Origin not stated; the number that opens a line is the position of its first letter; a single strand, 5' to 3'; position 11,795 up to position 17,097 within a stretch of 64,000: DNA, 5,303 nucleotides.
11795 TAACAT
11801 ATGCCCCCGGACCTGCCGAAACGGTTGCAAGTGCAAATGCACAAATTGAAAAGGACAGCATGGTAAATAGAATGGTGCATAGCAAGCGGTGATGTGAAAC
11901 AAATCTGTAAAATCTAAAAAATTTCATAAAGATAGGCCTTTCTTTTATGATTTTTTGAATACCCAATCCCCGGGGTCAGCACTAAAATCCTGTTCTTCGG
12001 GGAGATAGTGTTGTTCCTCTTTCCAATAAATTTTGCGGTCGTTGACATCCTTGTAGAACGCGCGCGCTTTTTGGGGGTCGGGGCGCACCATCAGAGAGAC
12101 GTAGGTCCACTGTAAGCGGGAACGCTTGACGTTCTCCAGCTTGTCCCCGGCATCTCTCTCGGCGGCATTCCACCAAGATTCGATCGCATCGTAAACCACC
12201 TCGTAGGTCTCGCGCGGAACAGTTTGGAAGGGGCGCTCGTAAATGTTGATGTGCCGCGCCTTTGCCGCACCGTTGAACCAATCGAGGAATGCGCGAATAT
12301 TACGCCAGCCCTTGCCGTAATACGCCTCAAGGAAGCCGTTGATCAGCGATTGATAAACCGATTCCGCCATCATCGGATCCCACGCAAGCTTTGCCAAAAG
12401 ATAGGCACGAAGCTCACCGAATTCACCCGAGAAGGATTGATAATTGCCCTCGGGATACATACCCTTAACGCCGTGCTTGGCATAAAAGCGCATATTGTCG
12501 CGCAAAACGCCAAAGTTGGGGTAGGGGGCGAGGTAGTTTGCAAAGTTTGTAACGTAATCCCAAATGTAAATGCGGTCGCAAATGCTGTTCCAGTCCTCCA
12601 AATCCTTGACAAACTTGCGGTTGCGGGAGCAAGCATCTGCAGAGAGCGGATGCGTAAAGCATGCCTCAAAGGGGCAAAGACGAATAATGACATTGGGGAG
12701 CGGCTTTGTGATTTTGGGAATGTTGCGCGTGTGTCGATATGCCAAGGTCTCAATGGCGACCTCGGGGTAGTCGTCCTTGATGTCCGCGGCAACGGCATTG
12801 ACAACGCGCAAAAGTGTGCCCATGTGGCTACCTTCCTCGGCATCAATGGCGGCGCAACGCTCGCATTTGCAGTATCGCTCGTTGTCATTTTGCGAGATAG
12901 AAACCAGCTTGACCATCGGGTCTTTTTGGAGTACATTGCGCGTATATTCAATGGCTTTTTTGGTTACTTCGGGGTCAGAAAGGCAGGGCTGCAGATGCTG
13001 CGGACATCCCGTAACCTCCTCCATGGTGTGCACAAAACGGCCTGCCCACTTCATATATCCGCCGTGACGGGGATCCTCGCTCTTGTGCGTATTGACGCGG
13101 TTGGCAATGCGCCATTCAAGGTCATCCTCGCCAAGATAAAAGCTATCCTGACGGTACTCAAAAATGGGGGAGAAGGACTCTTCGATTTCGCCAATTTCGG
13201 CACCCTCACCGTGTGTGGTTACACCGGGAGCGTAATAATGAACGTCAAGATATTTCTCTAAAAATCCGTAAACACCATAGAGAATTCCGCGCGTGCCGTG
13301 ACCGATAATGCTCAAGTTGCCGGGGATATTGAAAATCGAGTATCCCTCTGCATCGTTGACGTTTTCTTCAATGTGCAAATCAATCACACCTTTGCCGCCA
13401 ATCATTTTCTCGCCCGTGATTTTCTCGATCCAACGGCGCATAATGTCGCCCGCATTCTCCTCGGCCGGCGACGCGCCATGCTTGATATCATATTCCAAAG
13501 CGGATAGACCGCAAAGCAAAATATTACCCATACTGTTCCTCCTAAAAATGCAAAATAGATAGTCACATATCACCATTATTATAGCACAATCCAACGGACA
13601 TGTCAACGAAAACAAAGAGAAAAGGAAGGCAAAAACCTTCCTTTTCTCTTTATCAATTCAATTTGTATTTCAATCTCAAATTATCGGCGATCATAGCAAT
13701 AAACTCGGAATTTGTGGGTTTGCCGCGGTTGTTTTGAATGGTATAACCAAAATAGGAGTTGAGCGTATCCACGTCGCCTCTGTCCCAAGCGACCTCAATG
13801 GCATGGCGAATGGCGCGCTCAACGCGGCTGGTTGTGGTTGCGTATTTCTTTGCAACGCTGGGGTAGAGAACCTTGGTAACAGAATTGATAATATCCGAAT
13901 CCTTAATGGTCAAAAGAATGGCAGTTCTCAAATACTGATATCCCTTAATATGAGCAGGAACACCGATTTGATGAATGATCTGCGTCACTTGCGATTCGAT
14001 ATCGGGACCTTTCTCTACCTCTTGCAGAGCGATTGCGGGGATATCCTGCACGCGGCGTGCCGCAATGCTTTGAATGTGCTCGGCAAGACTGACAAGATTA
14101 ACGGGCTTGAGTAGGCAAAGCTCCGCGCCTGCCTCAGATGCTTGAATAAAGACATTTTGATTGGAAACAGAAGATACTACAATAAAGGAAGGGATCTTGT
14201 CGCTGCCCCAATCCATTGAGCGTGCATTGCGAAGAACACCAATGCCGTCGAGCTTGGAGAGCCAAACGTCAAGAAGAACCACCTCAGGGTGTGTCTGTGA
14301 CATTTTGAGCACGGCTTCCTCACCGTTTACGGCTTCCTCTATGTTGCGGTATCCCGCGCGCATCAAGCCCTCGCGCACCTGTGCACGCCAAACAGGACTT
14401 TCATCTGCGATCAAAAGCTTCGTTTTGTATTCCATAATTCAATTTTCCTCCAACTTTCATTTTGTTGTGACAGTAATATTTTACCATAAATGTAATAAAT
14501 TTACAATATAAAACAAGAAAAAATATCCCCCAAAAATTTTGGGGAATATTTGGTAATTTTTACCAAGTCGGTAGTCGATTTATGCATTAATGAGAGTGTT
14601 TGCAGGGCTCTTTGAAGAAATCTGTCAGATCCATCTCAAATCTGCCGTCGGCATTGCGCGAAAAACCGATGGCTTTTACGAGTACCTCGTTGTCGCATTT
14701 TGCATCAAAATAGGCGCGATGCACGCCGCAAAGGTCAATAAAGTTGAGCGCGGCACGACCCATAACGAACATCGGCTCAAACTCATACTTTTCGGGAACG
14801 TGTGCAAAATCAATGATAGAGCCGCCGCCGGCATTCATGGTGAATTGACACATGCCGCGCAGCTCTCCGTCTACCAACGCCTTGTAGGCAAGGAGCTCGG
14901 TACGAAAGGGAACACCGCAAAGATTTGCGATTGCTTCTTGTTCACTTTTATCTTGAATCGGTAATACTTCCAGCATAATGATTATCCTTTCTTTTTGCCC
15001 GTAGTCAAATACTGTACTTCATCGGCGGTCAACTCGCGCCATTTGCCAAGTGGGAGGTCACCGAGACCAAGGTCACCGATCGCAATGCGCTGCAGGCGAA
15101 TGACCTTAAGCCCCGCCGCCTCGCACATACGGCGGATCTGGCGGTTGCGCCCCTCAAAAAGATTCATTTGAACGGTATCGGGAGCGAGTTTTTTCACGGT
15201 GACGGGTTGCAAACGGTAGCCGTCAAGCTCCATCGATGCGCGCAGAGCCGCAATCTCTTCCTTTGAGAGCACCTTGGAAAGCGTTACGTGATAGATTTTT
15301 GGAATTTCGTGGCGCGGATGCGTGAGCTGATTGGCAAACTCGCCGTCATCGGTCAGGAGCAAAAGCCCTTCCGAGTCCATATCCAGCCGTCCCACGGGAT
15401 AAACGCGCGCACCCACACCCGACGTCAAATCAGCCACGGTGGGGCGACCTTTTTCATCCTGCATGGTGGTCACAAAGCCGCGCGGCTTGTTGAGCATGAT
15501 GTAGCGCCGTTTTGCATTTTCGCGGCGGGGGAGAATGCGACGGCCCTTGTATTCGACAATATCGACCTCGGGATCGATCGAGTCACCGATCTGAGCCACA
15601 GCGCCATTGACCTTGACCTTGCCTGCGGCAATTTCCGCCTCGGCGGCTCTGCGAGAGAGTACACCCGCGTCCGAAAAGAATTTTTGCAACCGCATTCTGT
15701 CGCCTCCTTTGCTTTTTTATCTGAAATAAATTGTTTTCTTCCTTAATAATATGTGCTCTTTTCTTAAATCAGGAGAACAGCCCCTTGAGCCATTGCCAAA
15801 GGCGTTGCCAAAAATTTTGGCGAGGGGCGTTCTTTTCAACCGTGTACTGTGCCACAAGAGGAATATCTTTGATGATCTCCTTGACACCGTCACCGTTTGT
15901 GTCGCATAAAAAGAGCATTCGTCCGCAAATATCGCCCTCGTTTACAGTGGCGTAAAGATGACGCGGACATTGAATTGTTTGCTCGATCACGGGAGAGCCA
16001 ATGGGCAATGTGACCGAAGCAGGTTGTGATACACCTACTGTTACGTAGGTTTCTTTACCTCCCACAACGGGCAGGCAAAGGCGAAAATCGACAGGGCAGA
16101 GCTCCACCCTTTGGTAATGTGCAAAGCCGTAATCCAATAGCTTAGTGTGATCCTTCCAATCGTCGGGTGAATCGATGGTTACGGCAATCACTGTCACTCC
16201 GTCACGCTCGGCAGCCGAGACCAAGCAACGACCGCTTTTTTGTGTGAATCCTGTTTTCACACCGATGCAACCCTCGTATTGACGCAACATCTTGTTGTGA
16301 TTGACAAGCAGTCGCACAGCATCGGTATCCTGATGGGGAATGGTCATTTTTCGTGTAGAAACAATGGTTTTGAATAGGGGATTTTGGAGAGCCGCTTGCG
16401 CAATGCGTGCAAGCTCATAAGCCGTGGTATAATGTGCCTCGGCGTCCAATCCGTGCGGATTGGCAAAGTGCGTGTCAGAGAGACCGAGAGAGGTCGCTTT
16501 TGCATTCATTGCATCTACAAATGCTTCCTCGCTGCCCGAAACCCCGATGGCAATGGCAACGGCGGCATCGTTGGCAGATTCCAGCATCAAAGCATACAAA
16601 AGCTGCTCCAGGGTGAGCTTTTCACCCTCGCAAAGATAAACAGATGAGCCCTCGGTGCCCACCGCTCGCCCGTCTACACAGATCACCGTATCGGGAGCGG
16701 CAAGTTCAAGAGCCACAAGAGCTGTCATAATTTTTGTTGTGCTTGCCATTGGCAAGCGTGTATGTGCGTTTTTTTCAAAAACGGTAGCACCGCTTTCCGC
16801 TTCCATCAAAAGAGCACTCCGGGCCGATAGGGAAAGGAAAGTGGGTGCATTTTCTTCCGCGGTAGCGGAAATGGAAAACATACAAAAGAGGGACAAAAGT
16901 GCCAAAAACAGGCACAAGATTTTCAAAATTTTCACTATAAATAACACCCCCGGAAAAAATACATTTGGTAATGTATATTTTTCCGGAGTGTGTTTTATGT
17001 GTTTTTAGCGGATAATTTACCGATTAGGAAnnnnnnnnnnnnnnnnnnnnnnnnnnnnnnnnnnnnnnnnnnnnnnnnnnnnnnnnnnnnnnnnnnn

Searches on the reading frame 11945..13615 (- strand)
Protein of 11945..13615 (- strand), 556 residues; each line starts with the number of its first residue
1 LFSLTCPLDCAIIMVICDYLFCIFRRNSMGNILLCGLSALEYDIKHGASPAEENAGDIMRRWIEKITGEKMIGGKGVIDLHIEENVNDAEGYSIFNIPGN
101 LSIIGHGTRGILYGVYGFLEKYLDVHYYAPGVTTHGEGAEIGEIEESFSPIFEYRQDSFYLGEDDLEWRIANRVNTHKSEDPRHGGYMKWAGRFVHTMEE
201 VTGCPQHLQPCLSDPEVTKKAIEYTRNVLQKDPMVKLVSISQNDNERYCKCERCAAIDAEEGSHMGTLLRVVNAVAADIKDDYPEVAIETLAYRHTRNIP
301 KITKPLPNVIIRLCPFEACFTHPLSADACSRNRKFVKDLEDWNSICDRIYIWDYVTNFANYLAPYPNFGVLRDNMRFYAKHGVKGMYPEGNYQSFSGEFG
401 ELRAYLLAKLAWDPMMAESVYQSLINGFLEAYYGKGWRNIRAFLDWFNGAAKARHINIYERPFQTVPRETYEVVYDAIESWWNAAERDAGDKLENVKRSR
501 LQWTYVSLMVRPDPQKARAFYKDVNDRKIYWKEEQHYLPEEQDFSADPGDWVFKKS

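Call 62: search_protein_families(library=pfam, proteins=[window:11945-13615:-], max_evalue=0.0001)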
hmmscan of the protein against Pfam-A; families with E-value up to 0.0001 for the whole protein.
window:11945-13615:- (556 aa): 1 family
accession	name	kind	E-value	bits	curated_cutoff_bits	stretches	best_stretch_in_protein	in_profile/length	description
PF16126.11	DUF4838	-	1.4e-77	261.5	26.6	1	144-445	21-325/325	Domain of unknown function (DUF4838)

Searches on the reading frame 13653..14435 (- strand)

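Call 3: search_protein_families(library=pfam, proteins=[window:13653-14435:-], max_evalue=0.01)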
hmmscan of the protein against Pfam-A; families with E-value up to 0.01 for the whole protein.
window:13653-14435:- (260 aa): 2 families
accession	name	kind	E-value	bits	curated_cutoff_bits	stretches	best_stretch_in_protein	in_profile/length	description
PF08769.17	Spo0A_C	-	1.4e-46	157.2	25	1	150-253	1-104/104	Sporulation initiation factor Spo0A C terminal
PF00072.30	Response_reg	-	5.4e-17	62.4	30.2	1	8-121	2-110/111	Response regulator receiver domain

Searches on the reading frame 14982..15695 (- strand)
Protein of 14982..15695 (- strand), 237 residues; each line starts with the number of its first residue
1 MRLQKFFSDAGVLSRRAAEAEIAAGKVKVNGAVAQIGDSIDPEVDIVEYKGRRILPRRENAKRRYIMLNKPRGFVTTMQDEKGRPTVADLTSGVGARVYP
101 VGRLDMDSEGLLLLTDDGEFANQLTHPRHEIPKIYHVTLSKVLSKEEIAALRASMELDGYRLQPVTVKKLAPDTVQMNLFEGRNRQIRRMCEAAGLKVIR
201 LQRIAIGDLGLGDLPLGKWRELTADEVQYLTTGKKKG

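Call 62: search_protein_families(library=pfam, proteins=[window:14982-15695:-], max_evalue=0.0001)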
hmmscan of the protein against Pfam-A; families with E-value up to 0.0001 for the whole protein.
window:14982-15695:- (237 aa): 2 families
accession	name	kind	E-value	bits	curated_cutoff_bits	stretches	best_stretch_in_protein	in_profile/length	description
PF00849.27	PseudoU_synth_2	-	4e-22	79.5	26.8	1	65-193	2-152/152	RNA pseudouridylate synthase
PF01479.30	S4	-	3.3e-07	30.4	22.8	1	1-38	1-40/48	S4 domain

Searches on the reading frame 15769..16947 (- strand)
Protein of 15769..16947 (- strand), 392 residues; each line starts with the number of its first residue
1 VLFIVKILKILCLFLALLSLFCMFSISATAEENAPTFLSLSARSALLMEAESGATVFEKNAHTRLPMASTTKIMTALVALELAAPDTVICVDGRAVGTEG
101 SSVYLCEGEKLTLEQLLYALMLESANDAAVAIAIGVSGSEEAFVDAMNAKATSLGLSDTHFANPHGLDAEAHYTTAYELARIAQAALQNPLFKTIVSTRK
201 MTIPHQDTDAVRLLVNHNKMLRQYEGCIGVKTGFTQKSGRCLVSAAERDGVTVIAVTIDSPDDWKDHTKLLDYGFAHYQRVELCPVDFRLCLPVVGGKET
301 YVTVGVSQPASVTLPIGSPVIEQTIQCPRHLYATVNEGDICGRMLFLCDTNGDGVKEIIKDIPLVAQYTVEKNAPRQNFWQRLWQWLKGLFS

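Call 3: search_protein_families(library=pfam, proteins=[window:15769-16947:-], max_evalue=0.01)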
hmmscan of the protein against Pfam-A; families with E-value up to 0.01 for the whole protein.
window:15769-16947:- (392 aa): 5 families
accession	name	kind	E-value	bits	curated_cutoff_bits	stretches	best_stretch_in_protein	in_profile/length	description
PF00768.25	Peptidase_S11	-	9.8e-59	199.1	27.6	1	35-260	8-237/239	D-alanyl-D-alanine carboxypeptidase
PF13354.11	Beta-lactamase2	-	1.3e-08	34.9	22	1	51-188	8-148/214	Beta-lactamase enzyme family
PF07943.18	PBP5_C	-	0.00073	20.1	21.2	1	293-372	17-91/91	Penicillin-binding protein 5, C-terminal domain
PF02113.21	Peptidase_S13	-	0.0035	16.6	22.8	1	45-83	20-59/444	D-Ala-D-Ala carboxypeptidase 3 (S13) family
PF00144.29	Beta-lactamase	-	0.0053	16.4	27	0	60-83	45-68/329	Beta-lactamase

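Call 86: search_protein_families(library=ncbifam, proteins=[window:15769-16947:-], max_evalue=0.001)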
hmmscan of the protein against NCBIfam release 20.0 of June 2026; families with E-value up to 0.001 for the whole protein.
window:15769-16947:- (392 aa): 9 families
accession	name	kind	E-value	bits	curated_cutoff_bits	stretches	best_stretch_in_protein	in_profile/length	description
NF000471.1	vanY_of_D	exception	2e-36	126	625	1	37-263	94-338/354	transpeptidase-like D-Ala-D-Ala carboxypeptidase VanY-D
NF007445.0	PRK10001.1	equivalog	1.6e-34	119.4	765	1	19-385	16-385/400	serine-type D-Ala-D-Ala carboxypeptidase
NF008668.0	PRK11669.1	equivalog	2.2e-34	119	294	1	13-260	10-263/316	D-alanyl-D-alanine endopeptidase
NF038273.1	strep_PBP3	exception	2.8e-34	118.8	490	1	18-386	5-406/407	D-alanyl-D-alanine carboxypeptidase PBP3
NF008059.0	PRK10793.1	equivalog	2.6e-32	112.1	694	1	9-391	11-398/403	D-alanyl-D-alanine carboxypeptidase DacA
NF008489.0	PRK11397.1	equivalog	3.4e-31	108.4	610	1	17-315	9-321/389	serine-type D-Ala-D-Ala carboxypeptidase DacD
NF038258.2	PBP4_Staph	exception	4.7e-19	68.5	500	1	47-254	45-273/366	penicillin-binding protein PBP4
NF033386.1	blaARL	exception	0.00069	19.1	620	1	51-139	45-136/282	ARL family class A beta-lactamase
NF033103.1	bla_class_A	equivalog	0.00091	18.5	200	0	48-161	18-138/257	class A beta-lactamase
